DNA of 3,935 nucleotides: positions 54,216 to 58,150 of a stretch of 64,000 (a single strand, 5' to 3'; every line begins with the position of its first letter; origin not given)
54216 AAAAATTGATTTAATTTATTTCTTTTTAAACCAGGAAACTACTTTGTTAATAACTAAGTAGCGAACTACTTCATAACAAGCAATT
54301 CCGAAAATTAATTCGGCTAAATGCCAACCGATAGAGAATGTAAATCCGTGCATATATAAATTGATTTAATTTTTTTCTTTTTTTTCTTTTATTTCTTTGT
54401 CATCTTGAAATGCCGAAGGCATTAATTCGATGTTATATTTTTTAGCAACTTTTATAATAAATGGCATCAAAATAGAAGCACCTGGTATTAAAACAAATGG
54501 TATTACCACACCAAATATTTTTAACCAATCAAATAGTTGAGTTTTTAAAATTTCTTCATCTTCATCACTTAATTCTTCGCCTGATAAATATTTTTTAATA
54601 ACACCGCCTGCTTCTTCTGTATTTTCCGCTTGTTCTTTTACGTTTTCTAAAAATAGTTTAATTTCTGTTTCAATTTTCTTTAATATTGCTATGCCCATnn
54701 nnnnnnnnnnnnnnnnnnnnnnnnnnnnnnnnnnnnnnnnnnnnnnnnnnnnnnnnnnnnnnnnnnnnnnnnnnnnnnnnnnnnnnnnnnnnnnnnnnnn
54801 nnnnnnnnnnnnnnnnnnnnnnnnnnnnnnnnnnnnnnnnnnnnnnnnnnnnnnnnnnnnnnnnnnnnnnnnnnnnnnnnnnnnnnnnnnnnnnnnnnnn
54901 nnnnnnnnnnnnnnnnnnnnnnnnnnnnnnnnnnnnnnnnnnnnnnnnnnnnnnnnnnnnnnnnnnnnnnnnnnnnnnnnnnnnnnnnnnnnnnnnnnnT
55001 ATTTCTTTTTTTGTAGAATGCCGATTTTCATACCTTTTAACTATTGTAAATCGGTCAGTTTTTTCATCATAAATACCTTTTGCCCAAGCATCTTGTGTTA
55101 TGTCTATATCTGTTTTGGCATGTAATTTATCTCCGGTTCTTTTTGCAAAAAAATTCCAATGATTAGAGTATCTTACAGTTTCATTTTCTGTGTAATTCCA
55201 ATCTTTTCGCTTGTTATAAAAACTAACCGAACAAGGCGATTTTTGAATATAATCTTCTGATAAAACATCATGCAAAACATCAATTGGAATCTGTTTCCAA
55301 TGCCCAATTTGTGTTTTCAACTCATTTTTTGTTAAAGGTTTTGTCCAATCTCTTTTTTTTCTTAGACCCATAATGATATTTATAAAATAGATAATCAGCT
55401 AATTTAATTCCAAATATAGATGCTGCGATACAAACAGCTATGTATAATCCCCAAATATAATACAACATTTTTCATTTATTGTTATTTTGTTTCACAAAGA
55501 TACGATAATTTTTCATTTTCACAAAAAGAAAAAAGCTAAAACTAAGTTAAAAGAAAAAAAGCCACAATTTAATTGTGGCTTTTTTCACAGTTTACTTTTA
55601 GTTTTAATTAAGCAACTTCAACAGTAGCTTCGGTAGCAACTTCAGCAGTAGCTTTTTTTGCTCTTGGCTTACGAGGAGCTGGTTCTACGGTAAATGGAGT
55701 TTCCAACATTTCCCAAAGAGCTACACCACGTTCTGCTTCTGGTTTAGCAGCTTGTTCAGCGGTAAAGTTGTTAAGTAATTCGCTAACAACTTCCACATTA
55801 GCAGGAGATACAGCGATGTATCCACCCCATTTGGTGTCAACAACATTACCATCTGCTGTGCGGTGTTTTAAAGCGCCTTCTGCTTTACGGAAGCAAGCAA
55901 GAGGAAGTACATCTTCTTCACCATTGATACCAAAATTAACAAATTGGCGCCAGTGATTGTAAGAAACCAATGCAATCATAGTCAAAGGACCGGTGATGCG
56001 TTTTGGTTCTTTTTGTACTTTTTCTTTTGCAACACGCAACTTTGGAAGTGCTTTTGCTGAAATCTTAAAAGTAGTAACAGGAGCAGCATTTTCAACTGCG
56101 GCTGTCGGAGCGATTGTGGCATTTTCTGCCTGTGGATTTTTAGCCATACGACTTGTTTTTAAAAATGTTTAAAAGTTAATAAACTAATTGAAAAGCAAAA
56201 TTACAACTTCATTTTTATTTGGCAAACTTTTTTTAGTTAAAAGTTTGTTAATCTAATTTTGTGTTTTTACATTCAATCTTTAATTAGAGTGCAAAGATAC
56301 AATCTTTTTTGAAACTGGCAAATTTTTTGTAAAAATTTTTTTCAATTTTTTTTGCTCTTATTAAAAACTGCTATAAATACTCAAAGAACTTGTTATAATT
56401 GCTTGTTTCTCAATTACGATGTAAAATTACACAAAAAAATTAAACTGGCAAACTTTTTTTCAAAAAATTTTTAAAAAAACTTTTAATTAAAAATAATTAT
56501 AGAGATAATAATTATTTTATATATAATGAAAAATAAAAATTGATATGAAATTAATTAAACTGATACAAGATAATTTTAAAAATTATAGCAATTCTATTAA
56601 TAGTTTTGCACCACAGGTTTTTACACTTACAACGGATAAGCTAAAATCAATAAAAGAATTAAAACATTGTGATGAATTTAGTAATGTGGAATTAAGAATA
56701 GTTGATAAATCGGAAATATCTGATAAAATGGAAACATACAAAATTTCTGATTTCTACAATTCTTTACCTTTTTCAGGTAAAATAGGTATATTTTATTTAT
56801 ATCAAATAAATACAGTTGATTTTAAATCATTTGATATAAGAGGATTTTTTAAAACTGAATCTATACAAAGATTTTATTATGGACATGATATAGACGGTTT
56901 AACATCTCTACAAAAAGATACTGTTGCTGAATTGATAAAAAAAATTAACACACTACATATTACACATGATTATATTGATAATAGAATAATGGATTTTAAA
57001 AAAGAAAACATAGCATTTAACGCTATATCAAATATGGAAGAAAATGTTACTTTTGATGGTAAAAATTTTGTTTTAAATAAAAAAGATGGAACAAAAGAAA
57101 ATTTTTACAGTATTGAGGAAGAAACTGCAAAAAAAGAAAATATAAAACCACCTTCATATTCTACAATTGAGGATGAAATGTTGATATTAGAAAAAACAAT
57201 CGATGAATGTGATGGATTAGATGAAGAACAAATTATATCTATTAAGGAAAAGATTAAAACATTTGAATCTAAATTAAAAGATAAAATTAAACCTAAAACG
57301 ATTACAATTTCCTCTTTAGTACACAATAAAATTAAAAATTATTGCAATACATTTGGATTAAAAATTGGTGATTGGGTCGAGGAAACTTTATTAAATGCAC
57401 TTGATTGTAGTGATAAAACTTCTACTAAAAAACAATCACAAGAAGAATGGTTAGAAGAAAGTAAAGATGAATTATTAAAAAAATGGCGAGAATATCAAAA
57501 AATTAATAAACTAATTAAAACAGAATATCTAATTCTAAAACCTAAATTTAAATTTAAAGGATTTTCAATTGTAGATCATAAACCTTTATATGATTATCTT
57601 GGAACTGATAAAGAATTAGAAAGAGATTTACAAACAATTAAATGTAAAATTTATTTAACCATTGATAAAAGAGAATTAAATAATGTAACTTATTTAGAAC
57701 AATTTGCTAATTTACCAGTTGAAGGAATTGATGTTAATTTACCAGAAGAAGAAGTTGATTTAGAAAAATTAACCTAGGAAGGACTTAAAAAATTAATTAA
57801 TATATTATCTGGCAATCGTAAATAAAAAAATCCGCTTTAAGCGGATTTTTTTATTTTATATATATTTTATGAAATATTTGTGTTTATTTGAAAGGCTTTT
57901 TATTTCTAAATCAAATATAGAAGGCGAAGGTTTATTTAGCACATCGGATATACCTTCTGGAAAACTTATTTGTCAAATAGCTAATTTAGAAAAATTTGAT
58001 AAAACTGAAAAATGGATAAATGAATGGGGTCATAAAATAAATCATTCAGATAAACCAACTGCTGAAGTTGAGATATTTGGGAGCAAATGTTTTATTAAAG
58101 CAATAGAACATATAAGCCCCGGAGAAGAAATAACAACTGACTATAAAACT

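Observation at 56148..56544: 400-bp AT-rich intergenic hub with triplicated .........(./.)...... motif and 9-bp inverted repeat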

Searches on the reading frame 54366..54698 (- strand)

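Call 9: search_protein_families(library=phrogs, proteins=[window:54366-54698:-], max_evalue=0.01)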
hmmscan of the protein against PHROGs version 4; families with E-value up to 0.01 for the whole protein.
window:54366-54698:- (110 aa): 0 families

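Call 10: search_protein_families(library=pfam, proteins=[window:54366-54698:-], max_evalue=0.01)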
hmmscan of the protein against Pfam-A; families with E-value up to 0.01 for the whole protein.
window:54366-54698:- (110 aa): 0 families

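Call 85: search_protein_families(library=ncbifam, proteins=[window:54366-54698:-], max_evalue=0.01)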
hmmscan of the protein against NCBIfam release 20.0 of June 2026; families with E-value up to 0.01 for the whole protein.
window:54366-54698:- (110 aa): 1 family
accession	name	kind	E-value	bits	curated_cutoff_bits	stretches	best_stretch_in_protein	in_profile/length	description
NF040639.1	LETM1_rel_film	equivalog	1.6e-05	24.5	250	1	41-101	339-394/396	LETM1-related biofilm-associated protein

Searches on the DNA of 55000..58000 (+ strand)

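Call 6: search_dna_similar(query=window:55000-58000:+, collection=phages, mode=distant, max_rows=20)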
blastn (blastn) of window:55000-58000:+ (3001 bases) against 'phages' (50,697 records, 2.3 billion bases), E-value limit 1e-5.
No match.

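Call 28: search_rna_families(source=window, start=55400, end=56800, threshold=evalue, max_evalue=1)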
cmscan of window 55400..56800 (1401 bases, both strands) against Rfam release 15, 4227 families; matches with E-value up to 1: 18.
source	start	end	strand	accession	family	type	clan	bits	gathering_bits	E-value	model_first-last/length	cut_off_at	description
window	55513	55592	+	RF02075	STnc230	Gene; sRNA;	-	33.1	50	0.012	1-83/83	no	Enterobacterial sRNA STnc230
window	55552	55613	-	RF00506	Thr_leader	Cis-reg; leader;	-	26.7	55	0.018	1-118/118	no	Threonine operon leader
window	55528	55614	-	RF01770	rimP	Cis-reg; leader;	-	26.6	47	0.091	1-102/102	no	Gammaprotebacteria rimP leader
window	55551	55613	-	RF02432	SpF25_sRNA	Gene; sRNA;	-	26.3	48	0.11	1-102/102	no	Streptococcus sRNA SpF25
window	55555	55624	-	RF02607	AbsR25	Gene; sRNA;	-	24.9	47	0.11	1-164/164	no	Acinetobacter sRNA 25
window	55529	55630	+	RF01742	lactis-plasmid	Gene; sRNA;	-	24.9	70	0.28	1-106/106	no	lactis-plasmid RNA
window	55552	55603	-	RF01859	Phe_leader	Cis-reg; leader;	-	24.1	55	0.26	1-125/125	no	Phenylalanine leader peptide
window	56164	56207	+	RF01363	CRISPR-DR50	Gene; CRISPR;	-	23.3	47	0.98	1-46/46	no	CRISPR RNA direct repeat element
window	55515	55585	+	RF02057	STnc40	Gene; sRNA;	-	23.2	45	0.31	1-70/70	no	Salmonella enterica sRNA STnc40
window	55516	55586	+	RF02618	SSRC34_2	Gene; sRNA;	-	22.9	48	0.55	1-125/125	no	Streptococcus sRNA 34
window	55509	55585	+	RF02607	AbsR25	Gene; sRNA;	-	22.4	47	0.37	1-164/164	no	Acinetobacter sRNA 25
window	55525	55659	+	RF01770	rimP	Cis-reg; leader;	-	22.4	47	0.74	1-102/102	no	Gammaprotebacteria rimP leader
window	55496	55588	+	RF01859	Phe_leader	Cis-reg; leader;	-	22.3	55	0.64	1-125/125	no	Phenylalanine leader peptide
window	55494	55592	+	RF02053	STnc430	Gene; sRNA;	-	22.2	47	0.97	1-162/162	no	Enterobacterial sRNA STnc430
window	56045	56092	+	RF00314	snoZ182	Gene; snRNA; snoRNA; CD-box;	-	20.9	80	0.56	1-92/92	no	Small nucleolar RNA Z182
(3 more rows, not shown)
